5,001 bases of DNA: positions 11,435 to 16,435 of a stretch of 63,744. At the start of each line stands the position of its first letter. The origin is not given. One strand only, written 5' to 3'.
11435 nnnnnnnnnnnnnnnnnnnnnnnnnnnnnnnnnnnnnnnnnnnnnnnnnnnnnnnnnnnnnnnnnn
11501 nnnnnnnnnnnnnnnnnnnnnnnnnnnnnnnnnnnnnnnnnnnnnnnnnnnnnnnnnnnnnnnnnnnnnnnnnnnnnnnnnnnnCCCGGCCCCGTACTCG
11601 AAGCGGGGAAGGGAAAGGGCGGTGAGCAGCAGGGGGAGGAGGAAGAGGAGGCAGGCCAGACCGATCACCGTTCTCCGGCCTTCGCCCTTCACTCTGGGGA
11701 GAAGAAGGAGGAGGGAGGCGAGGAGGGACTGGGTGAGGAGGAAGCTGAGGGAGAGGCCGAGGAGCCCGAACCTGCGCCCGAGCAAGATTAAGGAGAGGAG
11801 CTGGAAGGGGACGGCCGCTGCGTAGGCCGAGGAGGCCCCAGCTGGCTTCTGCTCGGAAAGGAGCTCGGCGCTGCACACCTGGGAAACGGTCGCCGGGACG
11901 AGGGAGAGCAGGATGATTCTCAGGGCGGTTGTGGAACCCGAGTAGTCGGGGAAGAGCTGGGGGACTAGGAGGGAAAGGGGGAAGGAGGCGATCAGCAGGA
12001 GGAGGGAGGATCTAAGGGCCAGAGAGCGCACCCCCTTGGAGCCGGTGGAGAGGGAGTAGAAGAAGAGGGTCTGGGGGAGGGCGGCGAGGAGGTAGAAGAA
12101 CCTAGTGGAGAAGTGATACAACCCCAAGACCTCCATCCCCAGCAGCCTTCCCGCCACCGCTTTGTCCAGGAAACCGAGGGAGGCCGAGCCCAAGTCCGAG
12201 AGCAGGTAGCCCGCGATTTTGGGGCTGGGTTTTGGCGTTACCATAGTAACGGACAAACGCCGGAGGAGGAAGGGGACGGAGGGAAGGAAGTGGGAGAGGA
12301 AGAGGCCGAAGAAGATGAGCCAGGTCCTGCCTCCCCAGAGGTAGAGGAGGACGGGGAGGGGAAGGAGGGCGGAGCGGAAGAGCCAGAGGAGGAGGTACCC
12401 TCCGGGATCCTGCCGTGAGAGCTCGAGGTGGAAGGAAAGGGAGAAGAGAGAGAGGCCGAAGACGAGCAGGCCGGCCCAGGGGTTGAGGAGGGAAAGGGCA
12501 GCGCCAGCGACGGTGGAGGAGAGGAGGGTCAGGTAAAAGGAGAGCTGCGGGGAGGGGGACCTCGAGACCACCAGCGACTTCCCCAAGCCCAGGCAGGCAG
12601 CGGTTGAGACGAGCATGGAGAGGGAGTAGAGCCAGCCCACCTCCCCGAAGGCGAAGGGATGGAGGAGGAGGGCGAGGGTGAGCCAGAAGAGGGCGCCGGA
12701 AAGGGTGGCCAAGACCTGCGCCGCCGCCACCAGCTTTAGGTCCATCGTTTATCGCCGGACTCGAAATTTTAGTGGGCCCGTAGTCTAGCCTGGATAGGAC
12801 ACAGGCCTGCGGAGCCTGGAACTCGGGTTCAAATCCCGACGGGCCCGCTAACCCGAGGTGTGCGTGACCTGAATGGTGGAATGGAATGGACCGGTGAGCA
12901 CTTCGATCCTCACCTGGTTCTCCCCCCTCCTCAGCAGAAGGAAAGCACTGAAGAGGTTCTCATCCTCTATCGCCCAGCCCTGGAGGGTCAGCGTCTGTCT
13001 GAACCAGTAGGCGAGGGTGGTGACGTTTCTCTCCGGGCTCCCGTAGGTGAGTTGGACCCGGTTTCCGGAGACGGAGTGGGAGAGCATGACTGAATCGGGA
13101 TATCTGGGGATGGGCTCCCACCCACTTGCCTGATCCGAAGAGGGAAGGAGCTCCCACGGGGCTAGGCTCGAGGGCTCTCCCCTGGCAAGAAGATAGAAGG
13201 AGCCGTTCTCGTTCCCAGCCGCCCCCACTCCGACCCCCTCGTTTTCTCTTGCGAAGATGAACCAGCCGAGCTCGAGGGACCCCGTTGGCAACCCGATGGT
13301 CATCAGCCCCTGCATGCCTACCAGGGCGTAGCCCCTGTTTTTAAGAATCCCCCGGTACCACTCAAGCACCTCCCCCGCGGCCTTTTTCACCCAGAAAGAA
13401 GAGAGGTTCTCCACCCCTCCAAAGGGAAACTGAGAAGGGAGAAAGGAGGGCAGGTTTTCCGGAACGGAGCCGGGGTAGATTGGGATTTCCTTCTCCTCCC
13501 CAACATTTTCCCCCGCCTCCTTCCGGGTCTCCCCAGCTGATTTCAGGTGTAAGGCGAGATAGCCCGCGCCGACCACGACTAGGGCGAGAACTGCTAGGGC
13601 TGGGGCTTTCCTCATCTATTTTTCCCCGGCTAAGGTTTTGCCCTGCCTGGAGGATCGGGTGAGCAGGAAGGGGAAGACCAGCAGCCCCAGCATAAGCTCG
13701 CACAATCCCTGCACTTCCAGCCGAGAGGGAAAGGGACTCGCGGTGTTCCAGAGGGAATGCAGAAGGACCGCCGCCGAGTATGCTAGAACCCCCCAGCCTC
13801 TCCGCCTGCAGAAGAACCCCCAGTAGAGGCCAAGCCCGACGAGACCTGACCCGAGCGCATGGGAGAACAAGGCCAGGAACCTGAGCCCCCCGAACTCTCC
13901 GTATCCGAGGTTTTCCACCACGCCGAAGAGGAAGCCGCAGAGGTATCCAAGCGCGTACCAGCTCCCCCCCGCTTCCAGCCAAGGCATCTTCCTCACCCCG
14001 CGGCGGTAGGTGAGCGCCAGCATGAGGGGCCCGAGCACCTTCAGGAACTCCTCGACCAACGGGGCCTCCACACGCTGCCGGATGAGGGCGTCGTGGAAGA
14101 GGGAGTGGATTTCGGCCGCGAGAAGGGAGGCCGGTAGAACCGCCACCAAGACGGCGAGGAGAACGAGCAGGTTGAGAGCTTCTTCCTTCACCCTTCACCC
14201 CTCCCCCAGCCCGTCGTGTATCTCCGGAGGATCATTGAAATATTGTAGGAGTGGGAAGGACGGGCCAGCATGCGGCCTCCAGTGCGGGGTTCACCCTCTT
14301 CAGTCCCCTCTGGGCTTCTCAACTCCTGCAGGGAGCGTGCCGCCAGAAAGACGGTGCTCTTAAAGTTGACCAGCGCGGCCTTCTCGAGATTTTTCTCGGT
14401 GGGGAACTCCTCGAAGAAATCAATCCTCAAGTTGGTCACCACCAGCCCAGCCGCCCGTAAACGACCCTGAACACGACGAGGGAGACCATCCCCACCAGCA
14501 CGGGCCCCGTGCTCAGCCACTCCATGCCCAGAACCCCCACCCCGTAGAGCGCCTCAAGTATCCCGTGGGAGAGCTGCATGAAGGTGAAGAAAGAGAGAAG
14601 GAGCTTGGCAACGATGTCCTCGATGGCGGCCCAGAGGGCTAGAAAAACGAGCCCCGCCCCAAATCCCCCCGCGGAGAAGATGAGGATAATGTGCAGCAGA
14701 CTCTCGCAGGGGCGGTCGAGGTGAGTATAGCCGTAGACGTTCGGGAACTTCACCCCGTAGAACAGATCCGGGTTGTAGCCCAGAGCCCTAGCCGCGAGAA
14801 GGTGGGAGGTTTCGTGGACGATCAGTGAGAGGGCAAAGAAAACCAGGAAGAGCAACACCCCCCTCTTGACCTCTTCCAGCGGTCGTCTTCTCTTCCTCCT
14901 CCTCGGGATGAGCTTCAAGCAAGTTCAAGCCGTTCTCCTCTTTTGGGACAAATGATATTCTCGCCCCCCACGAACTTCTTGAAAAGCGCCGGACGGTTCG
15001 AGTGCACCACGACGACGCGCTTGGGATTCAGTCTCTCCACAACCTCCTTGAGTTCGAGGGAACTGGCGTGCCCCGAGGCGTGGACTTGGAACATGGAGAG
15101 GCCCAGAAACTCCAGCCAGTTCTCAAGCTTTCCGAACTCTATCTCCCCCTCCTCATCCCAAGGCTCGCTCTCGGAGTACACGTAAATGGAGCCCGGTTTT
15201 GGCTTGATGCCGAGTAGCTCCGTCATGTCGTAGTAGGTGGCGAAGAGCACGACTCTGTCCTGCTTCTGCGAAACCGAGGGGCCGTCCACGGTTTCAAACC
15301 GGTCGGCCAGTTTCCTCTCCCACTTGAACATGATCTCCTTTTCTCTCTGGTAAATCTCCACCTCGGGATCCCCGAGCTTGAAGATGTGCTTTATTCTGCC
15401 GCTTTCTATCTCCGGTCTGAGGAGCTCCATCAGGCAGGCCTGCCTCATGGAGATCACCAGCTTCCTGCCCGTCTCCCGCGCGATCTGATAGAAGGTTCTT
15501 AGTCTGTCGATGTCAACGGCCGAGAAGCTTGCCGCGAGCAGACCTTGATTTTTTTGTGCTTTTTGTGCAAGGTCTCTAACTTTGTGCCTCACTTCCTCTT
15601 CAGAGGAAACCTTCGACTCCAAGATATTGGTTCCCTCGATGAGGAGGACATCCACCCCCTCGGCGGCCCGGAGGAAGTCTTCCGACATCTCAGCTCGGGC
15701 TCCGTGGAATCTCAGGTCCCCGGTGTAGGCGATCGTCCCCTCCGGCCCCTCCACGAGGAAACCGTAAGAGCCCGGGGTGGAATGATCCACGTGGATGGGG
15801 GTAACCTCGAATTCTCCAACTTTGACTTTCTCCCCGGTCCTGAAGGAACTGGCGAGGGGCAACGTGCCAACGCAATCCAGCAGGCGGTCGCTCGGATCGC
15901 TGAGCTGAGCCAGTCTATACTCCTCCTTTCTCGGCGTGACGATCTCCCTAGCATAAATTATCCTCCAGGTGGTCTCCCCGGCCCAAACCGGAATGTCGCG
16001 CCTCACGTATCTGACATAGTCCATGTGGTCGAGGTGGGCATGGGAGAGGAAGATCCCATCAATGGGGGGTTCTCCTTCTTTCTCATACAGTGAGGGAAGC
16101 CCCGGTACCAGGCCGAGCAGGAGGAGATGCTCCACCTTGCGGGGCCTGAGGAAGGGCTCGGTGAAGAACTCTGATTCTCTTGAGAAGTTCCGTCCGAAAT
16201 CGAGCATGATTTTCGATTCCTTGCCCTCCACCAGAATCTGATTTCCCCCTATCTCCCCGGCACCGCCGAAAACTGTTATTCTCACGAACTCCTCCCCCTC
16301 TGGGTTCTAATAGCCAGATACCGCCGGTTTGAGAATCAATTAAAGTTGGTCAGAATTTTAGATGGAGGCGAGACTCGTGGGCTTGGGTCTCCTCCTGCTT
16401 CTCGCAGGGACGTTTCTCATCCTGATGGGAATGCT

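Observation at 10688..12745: ApbE flavin transferase fused to a 12-13 TM MOP-flippase-like domain next to rnfG: a possible FAD export plus flavinylation module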

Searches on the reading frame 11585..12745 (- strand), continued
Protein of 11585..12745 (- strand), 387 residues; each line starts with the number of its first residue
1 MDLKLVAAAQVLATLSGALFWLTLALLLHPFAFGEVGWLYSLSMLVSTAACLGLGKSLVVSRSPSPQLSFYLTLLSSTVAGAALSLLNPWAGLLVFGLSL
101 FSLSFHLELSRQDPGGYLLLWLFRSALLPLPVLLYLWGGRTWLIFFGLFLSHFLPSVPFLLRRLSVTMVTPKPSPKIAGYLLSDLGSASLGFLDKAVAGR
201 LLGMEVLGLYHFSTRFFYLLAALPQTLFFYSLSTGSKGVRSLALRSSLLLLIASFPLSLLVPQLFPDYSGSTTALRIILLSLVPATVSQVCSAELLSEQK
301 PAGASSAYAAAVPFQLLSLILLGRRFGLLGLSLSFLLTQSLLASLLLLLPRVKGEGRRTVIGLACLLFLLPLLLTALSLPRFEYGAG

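Call 83: fold_search(model_id=the predicted structure, library=pdb)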
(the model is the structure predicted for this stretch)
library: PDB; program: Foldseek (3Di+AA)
matches with E <= 10: 418; with E <= 0.001: 46
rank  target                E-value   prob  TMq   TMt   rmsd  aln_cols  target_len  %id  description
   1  9g9p_A                6.5e-06  1.00  0.69  0.64   5.2       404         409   17  Lipid III flippase WzxE with NB10 and NB7 nanobodies in inward-facing conformation - crystal 2 (released 2025-01-22)
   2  6nc6_A                9.0e-06  1.00  0.69  0.57  10.5       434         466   12  Lipid II flippase MurJ, inward closed conformation (released 2019-04-17)
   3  9g9n_A                1.2e-05  1.00  0.63  0.58   6.7       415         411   17  Lipid III flippase WzxE with NB10 and NB7 nanobodies in inward-facing conformation - crystal 1 (released 2025-01-22)
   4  6fhz                  1.2e-05  1.00  0.61  0.53   7.0       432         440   17  Inward-facing conformation of a multidrug resistance MATE family transporter of the MOP superfamily. (released 2019-05-08)
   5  3vvo                  2.0e-05  1.00  0.54  0.47   8.5       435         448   16  Crystal structure of MATE in the bent conformation (released 2013-04-03)
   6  5y50                  2.2e-05  1.00  0.57  0.50   8.6       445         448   14  Crystal structure of eukaryotic MATE transporter AtDTX14 (released 2017-12-06)
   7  6nc8                  2.6e-05  1.00  0.55  0.45  12.9       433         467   12  Lipid II flippase MurJ, inward occluded conformation (released 2019-04-17)
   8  4mlb_C                2.8e-05  1.00  0.55  0.47   9.1       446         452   14  Reverse polarity of binding pocket suggests different function of a MOP superfamily transporter from Pyrococcus furios (released 2013-09-25)
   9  7php_A                3.0e-05  1.00  0.48  0.42  10.2       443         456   15  Structure of Multidrug and Toxin Compound Extrusion (MATE) transporter NorM by NabFab-fiducial assisted cryo-EM (released 2021-09-01)
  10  6nc6_B                3.4e-05  1.00  0.57  0.47  13.9       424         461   13  Lipid II flippase MurJ, inward closed conformation (released 2019-04-17)
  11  9g95_A                3.6e-05  1.00  0.63  0.58   6.9       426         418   15  Lipid III flippase WzxE with NB10 nanobody in outward-facing conformation at 2.7552 A (released 2025-01-22)
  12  6nc9                  4.6e-05  1.00  0.52  0.43  13.2       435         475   13  Lipid II flippase MurJ, outward-facing conformation (released 2019-04-17)
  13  9g9o_A                5.0e-05  1.00  0.60  0.55   6.7       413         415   15  Lipid III flippase WzxE with NB10 and NB7 nanobodies in outward-facing conformation - crystal 2 (released 2025-01-22)
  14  6cc4                  5.2e-05  1.00  0.62  0.41   9.4       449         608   15  Structure of MurJ from Escherichia coli (released 2018-06-27)
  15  3vvs_A                5.9e-05  1.00  0.52  0.46   8.1       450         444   16  Crystal structure of MATE in complex with MaD3S (released 2013-04-03)
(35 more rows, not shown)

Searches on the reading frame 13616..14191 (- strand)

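Call 3: search_protein_families(library=pfam, proteins=[window:13616-14191:-], max_evalue=0.01)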
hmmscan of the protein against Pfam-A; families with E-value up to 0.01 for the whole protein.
window:13616-14191:- (191 aa): 1 family
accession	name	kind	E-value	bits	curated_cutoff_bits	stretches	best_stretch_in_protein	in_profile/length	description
PF13367.11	PrsW-protease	-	1.3e-13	51.4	23.5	1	11-173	15-190/196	PrsW family intramembrane metalloprotease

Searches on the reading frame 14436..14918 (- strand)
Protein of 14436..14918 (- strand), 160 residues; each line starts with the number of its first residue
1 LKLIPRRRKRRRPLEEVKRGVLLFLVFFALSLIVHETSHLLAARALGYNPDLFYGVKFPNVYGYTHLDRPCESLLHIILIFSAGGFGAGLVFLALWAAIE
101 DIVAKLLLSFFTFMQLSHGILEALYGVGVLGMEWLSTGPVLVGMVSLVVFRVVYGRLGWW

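Call 3: search_protein_families(library=pfam, proteins=[window:14436-14918:-], max_evalue=0.01)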
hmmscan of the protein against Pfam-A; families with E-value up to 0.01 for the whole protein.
window:14436-14918:- (160 aa): 2 families
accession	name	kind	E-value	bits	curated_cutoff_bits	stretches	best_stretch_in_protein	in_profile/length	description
PF11667.14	DUF3267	-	0.00028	21.6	27.1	1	29-114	2-85/108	Putative zincin peptidase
PF02163.28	Peptidase_M50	-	0.0061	16.4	27.2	1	24-124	2-130/221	Peptidase family M50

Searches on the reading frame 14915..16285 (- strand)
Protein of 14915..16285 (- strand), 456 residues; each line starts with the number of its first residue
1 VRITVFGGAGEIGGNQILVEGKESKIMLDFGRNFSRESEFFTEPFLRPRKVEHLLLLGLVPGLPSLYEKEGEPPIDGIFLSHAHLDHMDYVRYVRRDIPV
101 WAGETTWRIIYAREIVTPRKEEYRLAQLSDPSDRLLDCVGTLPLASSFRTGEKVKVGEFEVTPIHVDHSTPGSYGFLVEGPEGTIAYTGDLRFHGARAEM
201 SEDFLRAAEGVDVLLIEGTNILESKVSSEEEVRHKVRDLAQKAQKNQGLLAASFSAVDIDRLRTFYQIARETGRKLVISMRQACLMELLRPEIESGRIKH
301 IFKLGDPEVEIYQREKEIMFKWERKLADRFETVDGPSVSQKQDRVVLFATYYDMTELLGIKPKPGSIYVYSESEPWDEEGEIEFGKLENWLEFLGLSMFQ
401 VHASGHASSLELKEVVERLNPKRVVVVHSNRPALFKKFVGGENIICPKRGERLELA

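Call 9: search_protein_families(library=pfam, proteins=[window:14915-16285:-], max_evalue=0.001)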
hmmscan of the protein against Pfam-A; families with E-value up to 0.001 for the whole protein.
window:14915-16285:- (456 aa): 4 families
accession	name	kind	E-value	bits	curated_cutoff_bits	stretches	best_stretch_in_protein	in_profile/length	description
PF12706.13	Lactamase_B_2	-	6.7e-16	58.9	27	1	70-220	26-166/200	Beta-lactamase superfamily domain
PF00753.33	Lactamase_B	-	4.4e-11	43.5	22.7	1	11-217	3-162/196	Metallo-beta-lactamase superfamily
PF07521.17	RMMBL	-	1.6e-06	28.4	21.6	1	400-433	10-44/63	Zn-dependent metallo-hydrolase RNA specificity domain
PF13483.12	Lactamase_B_3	-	0.00017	22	24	0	61-216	34-131/160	Beta-lactamase superfamily domain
